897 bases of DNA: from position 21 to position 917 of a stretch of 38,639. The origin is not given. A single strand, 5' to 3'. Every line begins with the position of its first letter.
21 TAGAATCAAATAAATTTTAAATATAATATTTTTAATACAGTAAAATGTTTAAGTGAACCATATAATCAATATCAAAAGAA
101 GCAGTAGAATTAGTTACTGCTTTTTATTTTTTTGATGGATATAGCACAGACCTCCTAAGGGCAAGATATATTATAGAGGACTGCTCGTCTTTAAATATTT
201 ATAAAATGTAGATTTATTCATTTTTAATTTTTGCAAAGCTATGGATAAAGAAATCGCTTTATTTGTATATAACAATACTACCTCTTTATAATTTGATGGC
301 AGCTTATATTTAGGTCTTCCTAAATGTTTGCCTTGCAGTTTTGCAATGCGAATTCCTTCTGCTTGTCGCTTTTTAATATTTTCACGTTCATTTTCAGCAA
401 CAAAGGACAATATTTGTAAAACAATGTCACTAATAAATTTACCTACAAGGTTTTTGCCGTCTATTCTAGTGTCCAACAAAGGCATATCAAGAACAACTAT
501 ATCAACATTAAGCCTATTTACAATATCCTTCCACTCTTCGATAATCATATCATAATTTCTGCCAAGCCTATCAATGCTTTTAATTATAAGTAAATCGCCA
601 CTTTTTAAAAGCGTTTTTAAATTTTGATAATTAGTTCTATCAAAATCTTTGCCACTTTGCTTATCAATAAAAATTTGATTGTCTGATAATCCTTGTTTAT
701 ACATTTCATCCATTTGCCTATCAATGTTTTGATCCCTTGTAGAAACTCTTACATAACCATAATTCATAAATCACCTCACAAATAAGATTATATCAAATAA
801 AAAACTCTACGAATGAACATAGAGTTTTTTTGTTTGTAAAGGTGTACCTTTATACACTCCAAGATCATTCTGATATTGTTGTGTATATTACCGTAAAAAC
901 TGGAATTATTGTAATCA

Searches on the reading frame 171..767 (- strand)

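Call 7: search_protein_families(library=pfam, proteins=[window:171-767:-], max_evalue=0.01)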
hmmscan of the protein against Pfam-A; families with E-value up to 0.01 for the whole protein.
window:171-767:- (198 aa): 1 family
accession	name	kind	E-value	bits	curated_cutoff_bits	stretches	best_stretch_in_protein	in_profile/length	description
PF00239.26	Resolvase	-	3.3e-26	92.5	23.3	1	3-147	2-144/145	Resolvase, N terminal domain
